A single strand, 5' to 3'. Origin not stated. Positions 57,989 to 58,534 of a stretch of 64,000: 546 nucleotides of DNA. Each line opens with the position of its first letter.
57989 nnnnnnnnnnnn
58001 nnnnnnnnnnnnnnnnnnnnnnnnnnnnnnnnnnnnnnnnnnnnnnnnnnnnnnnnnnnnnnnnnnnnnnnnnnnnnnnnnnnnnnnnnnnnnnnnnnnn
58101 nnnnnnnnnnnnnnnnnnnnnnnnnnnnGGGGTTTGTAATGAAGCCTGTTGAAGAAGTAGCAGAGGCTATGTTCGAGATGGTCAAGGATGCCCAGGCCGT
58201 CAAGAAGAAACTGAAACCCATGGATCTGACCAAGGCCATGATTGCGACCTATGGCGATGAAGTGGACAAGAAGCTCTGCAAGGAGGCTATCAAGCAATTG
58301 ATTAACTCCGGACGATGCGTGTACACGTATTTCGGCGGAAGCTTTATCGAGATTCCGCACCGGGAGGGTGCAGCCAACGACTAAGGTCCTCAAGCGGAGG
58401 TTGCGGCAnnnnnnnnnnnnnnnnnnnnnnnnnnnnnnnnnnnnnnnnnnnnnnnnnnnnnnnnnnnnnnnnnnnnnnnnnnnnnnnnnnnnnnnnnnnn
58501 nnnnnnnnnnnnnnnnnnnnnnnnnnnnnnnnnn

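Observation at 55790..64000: dsr locus mixes a reductive-type marker (dsrD) with dsrL, and carries dsrN, two-Cys dsrC and dsrT-M-K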

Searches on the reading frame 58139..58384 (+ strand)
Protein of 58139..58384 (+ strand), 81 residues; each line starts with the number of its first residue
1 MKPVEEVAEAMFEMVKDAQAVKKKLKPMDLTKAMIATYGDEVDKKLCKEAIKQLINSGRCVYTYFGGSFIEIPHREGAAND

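Call 3: search_protein_families(library=ncbifam, proteins=[window:58139-58384:+])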
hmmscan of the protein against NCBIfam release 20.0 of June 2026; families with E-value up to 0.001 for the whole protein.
window:58139-58384:+ (81 aa): 0 families

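Call 4: search_protein_families(library=pfam, proteins=[window:58139-58384:+])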
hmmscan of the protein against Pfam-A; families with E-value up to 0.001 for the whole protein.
window:58139-58384:+ (81 aa): 0 families

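Call 6: search_protein_families(library=pfam, proteins=[window:58139-58384:+], max_evalue=10)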
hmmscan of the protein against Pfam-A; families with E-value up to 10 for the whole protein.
window:58139-58384:+ (81 aa): 4 families
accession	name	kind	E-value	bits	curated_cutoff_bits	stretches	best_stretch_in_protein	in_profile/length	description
PF07106.19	TBPIP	-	0.0041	17.4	22.8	1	21-67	10-55/62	TBPIP/Hop2 winged helix domain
PF13037.11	DUF3898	-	0.071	13.8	25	1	5-43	9-48/90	Domain of unknown function (DUF3898)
PF08650.15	DASH_Dad4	-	0.11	13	29.8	1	3-47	19-63/71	DASH complex subunit Dad4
PF09840.14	DUF2067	-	0.12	12.4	24.9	1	5-57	6-59/187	Uncharacterized protein conserved in archaea (DUF2067)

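Call 9: search_solved_structures(query=window:58139-58384:+, max_evalue=10, show_alignments=2)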
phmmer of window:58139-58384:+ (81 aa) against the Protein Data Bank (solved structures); distinct sequences matched with E-value up to 10: 3.
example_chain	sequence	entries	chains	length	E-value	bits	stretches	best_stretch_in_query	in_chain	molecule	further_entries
5j1i_A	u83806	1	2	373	0.068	17.1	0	4-36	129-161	Plectin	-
8fre_A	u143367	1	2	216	2.9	12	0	11-58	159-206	RBL4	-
4y66_B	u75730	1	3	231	3.4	11.7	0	14-67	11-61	Putative tbpip family protein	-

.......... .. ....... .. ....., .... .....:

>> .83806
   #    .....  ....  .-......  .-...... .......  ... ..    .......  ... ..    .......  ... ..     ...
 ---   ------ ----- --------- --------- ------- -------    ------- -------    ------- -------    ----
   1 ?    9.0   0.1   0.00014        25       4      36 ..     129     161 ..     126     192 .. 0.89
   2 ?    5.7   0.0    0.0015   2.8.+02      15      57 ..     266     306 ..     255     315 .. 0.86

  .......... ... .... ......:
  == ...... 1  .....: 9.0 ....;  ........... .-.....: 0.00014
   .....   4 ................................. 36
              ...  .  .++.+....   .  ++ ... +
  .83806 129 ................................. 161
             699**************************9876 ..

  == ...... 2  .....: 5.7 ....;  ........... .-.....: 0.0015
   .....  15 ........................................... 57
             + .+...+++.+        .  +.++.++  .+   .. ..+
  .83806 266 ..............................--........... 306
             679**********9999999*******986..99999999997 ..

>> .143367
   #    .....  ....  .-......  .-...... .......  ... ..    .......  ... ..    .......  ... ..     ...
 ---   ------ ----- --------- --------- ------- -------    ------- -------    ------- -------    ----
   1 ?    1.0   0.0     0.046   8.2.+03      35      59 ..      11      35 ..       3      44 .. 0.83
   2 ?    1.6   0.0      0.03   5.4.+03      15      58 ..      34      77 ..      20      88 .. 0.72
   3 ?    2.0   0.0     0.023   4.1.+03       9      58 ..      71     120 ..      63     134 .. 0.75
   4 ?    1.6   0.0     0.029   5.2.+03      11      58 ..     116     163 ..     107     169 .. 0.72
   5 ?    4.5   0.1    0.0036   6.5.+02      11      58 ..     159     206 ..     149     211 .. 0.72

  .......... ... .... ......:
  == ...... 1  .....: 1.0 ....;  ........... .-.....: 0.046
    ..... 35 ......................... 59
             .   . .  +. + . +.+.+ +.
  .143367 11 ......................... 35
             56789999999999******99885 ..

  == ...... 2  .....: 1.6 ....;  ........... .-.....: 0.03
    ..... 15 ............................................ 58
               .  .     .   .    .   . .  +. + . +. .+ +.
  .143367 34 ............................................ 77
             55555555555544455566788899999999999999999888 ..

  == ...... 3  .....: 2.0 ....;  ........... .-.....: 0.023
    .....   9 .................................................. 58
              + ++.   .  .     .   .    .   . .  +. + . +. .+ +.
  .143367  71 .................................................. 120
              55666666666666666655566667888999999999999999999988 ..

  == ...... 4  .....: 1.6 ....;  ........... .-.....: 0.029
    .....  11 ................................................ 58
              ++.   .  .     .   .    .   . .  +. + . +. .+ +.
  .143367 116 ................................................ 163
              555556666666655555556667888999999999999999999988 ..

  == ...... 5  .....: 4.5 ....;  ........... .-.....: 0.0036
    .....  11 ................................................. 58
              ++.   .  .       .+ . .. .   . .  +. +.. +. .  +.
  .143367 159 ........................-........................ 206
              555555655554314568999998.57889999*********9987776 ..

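Call 23: find_homologous_proteins(query=window:58139-58384:+, max_evalue=0.001)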
Query window:58139-58384:+ (81 aa): 2082 proteins with E <= 0.001 among 2082 candidates; the best 120 are listed.
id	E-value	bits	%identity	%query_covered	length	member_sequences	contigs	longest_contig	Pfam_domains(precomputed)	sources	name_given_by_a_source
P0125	2.3e-45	169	98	100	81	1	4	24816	-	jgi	jgi:septin family protein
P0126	2.5e-44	166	95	100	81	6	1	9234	-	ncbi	-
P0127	1.5e-37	145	85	99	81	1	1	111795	-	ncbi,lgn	-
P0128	2.2e-37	144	85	99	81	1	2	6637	-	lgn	-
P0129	3.3e-37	144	84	99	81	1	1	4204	-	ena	-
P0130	3.9e-37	143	84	99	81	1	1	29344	-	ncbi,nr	ncbi:MAG: hypothetical protein GF341_08050 [candidate division Zixibacteria bacterium]|nr:hypothetic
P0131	4.0e-37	143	83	99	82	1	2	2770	-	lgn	-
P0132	5.3e-37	143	85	99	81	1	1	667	-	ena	-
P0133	5.5e-37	143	83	99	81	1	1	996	-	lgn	-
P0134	6.7e-37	143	85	99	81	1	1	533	-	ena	-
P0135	7.0e-37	142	83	99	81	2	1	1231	-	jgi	-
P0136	9.2e-37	142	84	99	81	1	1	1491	-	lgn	-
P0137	9.5e-37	142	85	99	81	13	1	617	-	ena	-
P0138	9.6e-37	142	85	99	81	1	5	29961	-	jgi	jgi:hypothetical protein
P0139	1.3e-36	142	85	99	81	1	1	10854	-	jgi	-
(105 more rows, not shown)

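Call 27: search_solved_structures(query=A1, max_evalue=10, show_alignments=2)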
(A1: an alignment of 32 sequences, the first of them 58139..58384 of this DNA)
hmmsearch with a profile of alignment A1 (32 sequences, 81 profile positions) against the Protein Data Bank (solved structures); distinct sequences matched with E-value up to 10: 3.
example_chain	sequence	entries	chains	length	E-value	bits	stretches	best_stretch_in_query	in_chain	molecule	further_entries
7eeq_1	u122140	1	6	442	1.2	12.9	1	47-79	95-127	Needle head proteins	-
2oui_A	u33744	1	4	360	1.6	12.5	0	15-43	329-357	NADP-dependent alcohol dehydrogenase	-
1y9a_A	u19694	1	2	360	1.7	12.5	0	15-43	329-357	NADP-dependent alcohol dehydrogenase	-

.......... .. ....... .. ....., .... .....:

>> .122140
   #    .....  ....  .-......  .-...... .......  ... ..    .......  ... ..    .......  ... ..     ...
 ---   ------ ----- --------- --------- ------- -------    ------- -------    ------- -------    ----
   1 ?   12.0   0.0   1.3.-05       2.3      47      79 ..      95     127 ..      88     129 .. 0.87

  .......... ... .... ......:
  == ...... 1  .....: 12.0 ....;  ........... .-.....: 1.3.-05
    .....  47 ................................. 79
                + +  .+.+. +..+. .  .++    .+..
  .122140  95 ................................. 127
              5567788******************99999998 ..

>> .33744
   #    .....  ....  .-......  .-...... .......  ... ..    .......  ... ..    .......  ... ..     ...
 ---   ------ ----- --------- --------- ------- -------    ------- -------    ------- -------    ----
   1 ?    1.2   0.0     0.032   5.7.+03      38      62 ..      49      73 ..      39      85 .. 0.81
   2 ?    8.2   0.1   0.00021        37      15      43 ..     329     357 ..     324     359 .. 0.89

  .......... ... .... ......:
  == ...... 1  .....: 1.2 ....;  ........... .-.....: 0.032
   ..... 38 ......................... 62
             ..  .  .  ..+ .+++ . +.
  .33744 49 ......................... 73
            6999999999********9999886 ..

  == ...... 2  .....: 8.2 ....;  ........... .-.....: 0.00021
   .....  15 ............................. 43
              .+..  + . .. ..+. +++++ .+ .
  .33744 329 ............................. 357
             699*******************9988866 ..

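Call 33: predict_structure(alignment_id=A1)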
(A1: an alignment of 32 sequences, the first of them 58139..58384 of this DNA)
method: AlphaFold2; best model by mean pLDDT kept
length: 81 residues; sequences in the alignment: 32
mean_pLDDT: 91.7   pTM: 0.80
mean pLDDT of the five models: 91.7, 91.3, 90.0, 89.3, 89.3
residues with pLDDT >= 90: 68; 70-90: 6; 50-70: 4; < 50: 3
segments of 3 or more residues with pLDDT < 50: none
pLDDT, mean of each block of 10 residues (from residue 1): 96 96 95 97 98 97 91 68 45
secondary structure, 60 per line:
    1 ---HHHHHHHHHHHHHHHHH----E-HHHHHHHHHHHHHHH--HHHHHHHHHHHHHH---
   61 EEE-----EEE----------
elements in order: H4-20 H27-41 H44-57 E61-63 E69-71

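Call 36: fold_search(model_id=the predicted structure, library=pdb)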
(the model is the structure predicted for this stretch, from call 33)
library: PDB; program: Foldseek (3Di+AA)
matches with E <= 10: 1004; with E <= 0.001: 0
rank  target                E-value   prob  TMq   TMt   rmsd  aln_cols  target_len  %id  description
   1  8b9d_4                1.8e-02  1.00  0.68  0.09   2.1        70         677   20  Human replisome bound by Pol Alpha (released 2023-08-09)
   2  8h7a_A                2.3e-02  1.00  0.64  0.66   3.1        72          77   18  Crystal structure of the dimer form KAT6A WH domain with its bound double stranded DNA (released 2023-01-18)
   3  6h1c_B                2.3e-02  0.99  0.58  0.39   3.8        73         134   19  Structure of Ferric uptake regulator from Pseudomonas aeruginosa with manganese. (released 2019-07-31)
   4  5nhk_A                2.5e-02  1.00  0.64  0.42   3.1        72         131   12  Structure of Ferric uptake regulator from francisella tularensis with Iron (released 2018-05-16)
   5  8h7a_F                2.6e-02  1.00  0.62  0.64   3.5        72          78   17  Crystal structure of the dimer form KAT6A WH domain with its bound double stranded DNA (released 2023-01-18)
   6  5nbc_A                2.8e-02  1.00  0.63  0.42   3.1        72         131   12  Structure of Prokaryotic Transcription Factors (released 2018-05-16)
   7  3o6b_B                3.0e-02  1.00  0.68  0.77   2.9        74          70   19  A Dual E3 Mechanism for Rub1 Ligation to Cdc53: Dcn1(P)-Cdc53(WHB) low resolution (released 2010-09-15)
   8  3mwm_B                3.4e-02  0.99  0.57  0.40   3.7        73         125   18  Graded expression of zinc-responsive genes through two regulatory zinc-binding sites in Zur (released 2011-03-16)
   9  2xig_A                3.4e-02  0.94  0.51  0.31   8.7        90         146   14  The structure of the Helicobacter pylori ferric uptake regulator Fur reveals three functional metal binding sites (released 2011-01-19)
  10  7y43_A                4.2e-02  1.00  0.63  0.65   3.2        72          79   18  Crystal structure of the KAT6A WH domain and its bound double stranded DNA (released 2023-01-18)
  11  7xvl_o                4.2e-02  0.96  0.48  0.50   4.2        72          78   19  Crystal Structure of Nucleosome-H1.0 Linker Histone Assembly (sticky-169an DNA fragment) (released 2023-05-24)
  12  5nhk_B                4.5e-02  1.00  0.64  0.42   2.7        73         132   14  Structure of Ferric uptake regulator from francisella tularensis with Iron (released 2018-05-16)
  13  7ne9_AAA              4.5e-02  0.95  0.52  0.38   5.0        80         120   15  A single sensor controls large variations in zinc quotas in a marine cyanobacterium (released 2022-03-02)
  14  6d57_A                4.5e-02  0.94  0.54  0.33  10.0        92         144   14  Campylobacter jejuni ferric uptake regulator S1 metalated (released 2018-05-23)
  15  5nbc_B                4.8e-02  0.99  0.63  0.42   3.0        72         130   12  Structure of Prokaryotic Transcription Factors (released 2018-05-16)
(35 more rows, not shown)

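Call 39: search_protein_representatives(alignment_id=A1)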
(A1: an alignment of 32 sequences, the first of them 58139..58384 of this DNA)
Query: 32 sequences, 81 profile positions. Proteins with E-value up to 0.001 (for the whole library): 160; up to 1e-10: 80; up to 1e-30: 1. The best 150 are listed.
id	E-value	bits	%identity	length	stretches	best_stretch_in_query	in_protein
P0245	1.3e-31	125.1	-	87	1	6-80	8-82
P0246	2.5e-26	108.1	-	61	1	1-61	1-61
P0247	3.7e-26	107.6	-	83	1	25-80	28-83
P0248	6.2e-26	106.8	-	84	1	4-79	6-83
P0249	7.1e-26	106.7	-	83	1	1-80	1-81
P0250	7.6e-26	106.6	-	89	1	1-68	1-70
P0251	5.2e-25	103.9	-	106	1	4-79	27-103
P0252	2.2e-24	101.9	-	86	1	4-80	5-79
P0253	1.8e-23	99.0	-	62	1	21-80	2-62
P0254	2.6e-21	92.0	-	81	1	1-77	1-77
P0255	3.8e-21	91.5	-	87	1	3-61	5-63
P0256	5.8e-21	90.9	-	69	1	4-60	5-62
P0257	1.0e-20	90.1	-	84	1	4-77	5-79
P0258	1.7e-20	89.4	-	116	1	13-81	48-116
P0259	1.8e-20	89.3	-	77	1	4-80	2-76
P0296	1.4e-13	67.3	-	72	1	6-76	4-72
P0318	3.7e-11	59.5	-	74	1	6-76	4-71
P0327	2.4e-10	56.9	-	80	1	6-75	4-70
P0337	9.5e-10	55.0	-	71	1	6-75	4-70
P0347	6.8e-09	52.2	-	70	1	6-76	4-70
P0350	1.3e-08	51.3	-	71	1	6-74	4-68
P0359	4.7e-08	49.5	-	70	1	11-73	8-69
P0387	1.0e-04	38.8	-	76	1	20-74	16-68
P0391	1.9e-04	38.0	-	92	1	7-76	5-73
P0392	2.4e-04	37.7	-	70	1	14-72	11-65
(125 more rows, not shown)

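Call 42: search_protein_families(library=pfam, alignment_id=A4, max_evalue=0.01)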
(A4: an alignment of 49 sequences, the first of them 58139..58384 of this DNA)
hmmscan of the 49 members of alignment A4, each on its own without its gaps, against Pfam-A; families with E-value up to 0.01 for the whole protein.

A. member 1, window:58139-58384:+ (81 aa): 1 family
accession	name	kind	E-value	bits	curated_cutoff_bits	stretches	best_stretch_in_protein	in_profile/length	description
PF07106.19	TBPIP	-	0.0041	17.4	22.8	1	21-67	10-55/62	TBPIP/Hop2 winged helix domain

B. families by the number of members that match (of 49 scanned): 14 families
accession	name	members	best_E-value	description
PF08679.17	DsrD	9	1.9e-34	Dissimilatory sulfite reductase D (DsrD)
PF07106.19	TBPIP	7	0.0011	TBPIP/Hop2 winged helix domain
PF21128.4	MCM4_WHD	6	6.5e-06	MCM4, winged helix domain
PF00392.27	GntR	3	0.0014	Bacterial regulatory proteins, gntR family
PF08784.17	RPA_C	2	0.00018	Replication protein A C terminal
PF05732.17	RepL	1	0.0013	Firmicute plasmid replication protein (RepL)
PF21552.3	TFC3_eWH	1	0.0047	Transcription factor tau 138 kDa subunit, extended winged helix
PF18829.7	Importin_rep_6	1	0.0052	Importin repeat 6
PF07848.18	PaaX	1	0.0055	PaaX-like protein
PF10264.15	Stork_head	1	0.0055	Winged helix Storkhead-box1 domain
PF22194.2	F-93_WHD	1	0.0066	F-93, winged-helix domain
PF13730.12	HTH_36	1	0.0068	Helix-turn-helix domain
PF08144.17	CPL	1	0.0073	CPL (NUC119) domain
PF01780.25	Ribosomal_L37ae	1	0.01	Ribosomal L37ae protein family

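Call 43: search_protein_families(library=pfam, proteins=[P0296, P0318, P0327, P0337, P0347, P0350, P0359, P0387, P0392, P0391], max_evalue=0.01)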
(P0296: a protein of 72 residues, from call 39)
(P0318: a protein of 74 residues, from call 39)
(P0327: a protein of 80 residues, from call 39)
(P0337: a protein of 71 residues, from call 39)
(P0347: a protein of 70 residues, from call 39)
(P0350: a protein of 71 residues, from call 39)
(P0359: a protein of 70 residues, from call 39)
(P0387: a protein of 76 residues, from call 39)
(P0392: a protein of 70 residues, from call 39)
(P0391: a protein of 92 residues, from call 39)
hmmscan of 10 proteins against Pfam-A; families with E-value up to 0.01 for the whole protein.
P0296 (72 aa): 1 family
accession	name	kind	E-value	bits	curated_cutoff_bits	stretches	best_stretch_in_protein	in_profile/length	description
PF21128.4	MCM4_WHD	-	0.00063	20.2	24.4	1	3-58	7-64/75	MCM4, winged helix domain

P0318 (74 aa): 0 families

P0327 (80 aa): 1 family
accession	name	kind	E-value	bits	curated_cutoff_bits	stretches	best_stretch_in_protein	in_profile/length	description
PF21128.4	MCM4_WHD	-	0.0057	17.1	24.4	1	3-58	7-65/75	MCM4, winged helix domain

P0337 (71 aa): 0 families

P0347 (70 aa): 6 families
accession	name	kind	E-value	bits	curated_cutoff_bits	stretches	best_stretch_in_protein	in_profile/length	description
PF08679.17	DsrD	-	5.3e-06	27.1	24.2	1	7-62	2-57/65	Dissimilatory sulfite reductase D (DsrD)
PF08784.17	RPA_C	-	0.00018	22.6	22.6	1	5-54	51-99/106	Replication protein A C terminal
PF07106.19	TBPIP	-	0.0011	19.3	22.8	1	7-62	3-56/62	TBPIP/Hop2 winged helix domain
PF00392.27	GntR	-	0.0029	17.6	27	1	23-55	20-55/64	Bacterial regulatory proteins, gntR family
PF22194.2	F-93_WHD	-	0.0066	16.9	28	1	25-52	16-43/62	F-93, winged-helix domain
PF13730.12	HTH_36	-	0.0068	16.6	25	1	28-49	29-50/55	Helix-turn-helix domain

P0350 (71 aa): 4 families
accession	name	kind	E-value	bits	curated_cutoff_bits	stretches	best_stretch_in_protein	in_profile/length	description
PF21128.4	MCM4_WHD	-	6.5e-06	26.6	24.4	1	3-60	7-68/75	MCM4, winged helix domain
PF08784.17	RPA_C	-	0.00042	21.4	22.6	1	4-54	50-99/106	Replication protein A C terminal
PF07106.19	TBPIP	-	0.0044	17.4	22.8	1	7-60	3-54/62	TBPIP/Hop2 winged helix domain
PF07848.18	PaaX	-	0.0055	17.3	24.8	1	13-60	13-59/70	PaaX-like protein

P0359 (70 aa): 3 families
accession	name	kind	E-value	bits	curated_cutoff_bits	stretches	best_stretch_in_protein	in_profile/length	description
PF21128.4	MCM4_WHD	-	7e-06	26.5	24.4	1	3-59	9-65/75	MCM4, winged helix domain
PF08679.17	DsrD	-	9.7e-06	26.2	24.2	1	12-64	5-56/65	Dissimilatory sulfite reductase D (DsrD)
PF10264.15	Stork_head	-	0.0055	17.4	27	1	4-69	12-79/79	Winged helix Storkhead-box1 domain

P0387 (76 aa): 2 families
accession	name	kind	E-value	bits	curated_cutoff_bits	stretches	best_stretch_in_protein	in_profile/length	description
PF18829.7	Importin_rep_6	-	0.0052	17.5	23.9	1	8-65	38-95/110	Importin repeat 6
PF08679.17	DsrD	-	0.0059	17.3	24.2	0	7-62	2-57/65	Dissimilatory sulfite reductase D (DsrD)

P0392 (70 aa): 2 families
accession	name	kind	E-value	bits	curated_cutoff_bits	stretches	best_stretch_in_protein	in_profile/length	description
PF05732.17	RepL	-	0.0013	18.7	20.3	1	25-67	77-117/164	Firmicute plasmid replication protein (RepL)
PF00392.27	GntR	-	0.0024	17.9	27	1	4-62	4-62/64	Bacterial regulatory proteins, gntR family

P0391 (92 aa): 1 family
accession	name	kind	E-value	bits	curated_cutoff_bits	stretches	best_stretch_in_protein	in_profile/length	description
PF08679.17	DsrD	-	0.004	17.8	24.2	1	8-61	3-54/65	Dissimilatory sulfite reductase D (DsrD)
